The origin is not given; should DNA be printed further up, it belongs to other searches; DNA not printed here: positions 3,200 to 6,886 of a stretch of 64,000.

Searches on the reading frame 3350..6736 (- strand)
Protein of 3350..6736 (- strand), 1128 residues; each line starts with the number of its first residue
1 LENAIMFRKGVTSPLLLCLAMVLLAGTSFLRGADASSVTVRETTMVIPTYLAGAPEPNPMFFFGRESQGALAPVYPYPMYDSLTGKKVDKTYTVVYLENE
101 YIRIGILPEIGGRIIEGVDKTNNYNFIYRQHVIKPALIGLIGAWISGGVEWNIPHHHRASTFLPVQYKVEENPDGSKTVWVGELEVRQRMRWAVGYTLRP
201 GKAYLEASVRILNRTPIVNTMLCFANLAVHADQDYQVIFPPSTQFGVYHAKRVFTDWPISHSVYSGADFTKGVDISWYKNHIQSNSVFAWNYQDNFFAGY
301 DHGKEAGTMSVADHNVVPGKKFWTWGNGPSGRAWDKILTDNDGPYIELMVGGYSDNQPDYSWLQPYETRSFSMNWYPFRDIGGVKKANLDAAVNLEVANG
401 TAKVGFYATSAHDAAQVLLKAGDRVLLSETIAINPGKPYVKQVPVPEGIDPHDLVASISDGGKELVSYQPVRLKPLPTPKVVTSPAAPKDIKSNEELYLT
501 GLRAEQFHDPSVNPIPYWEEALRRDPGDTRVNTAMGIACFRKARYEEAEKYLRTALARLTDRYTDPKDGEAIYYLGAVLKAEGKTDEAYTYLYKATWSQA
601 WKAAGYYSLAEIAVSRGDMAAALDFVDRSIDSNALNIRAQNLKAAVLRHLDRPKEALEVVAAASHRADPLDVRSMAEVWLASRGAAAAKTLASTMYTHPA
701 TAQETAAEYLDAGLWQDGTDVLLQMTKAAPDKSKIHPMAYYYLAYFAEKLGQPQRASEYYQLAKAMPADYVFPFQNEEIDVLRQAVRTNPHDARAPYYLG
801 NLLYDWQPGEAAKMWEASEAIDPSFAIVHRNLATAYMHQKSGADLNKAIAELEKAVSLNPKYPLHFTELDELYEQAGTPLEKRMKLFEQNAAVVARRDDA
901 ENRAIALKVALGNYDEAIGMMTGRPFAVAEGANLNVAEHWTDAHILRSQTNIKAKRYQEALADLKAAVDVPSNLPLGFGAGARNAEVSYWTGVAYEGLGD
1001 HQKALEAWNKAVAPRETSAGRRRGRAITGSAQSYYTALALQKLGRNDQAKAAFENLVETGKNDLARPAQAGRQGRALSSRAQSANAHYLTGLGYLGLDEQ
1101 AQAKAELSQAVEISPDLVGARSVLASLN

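Call 9: search_protein_families(library=pfam, proteins=[window:3350-6736:-], max_evalue=0.001)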
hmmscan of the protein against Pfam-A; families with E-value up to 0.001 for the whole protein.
window:3350-6736:- (1128 aa): 12 families
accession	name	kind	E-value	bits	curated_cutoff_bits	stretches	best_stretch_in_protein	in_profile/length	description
PF17128.10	DUF5107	-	5e-60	203.5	24.4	1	71-369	3-293/310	Domain of unknown function (DUF5107)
PF07719.23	TPR_2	-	3.3e-23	80.3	27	0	985-1012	1-28/34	Tetratricopeptide repeat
PF13432.12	TPR_16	-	1.2e-15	58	32.7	1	953-1013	9-58/65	Tetratricopeptide repeat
PF00515.34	TPR_1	-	3.4e-15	55.6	27.8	0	991-1012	7-28/34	Tetratricopeptide repeat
PF13181.12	TPR_8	-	3.4e-14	52.1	25.7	0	844-862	16-34/34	Tetratricopeptide repeat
PF13428.12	TPR_14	-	1.2e-11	44.5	23.5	0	738-763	2-27/44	Tetratricopeptide repeat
PF13431.12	TPR_17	-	1.6e-11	43.9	24.4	0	565-588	9-32/34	Tetratricopeptide repeat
PF14559.12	TPR_19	-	3.1e-11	43.8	25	0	519-561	15-57/68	Tetratricopeptide repeat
PF13424.12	TPR_12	-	1.2e-09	38.7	30.1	1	533-595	7-71/77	Tetratricopeptide repeat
PF13414.12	TPR_11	-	2.5e-09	37.1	26.8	0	844-875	9-40/42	TPR repeat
PF12895.13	ANAPC3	-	2.7e-07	31.2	27.2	0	606-660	26-79/82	Anaphase-promoting complex, cyclosome, subunit 3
PF13174.12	TPR_6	-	6e-06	27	26.3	0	1034-1058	4-28/33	Tetratricopeptide repeat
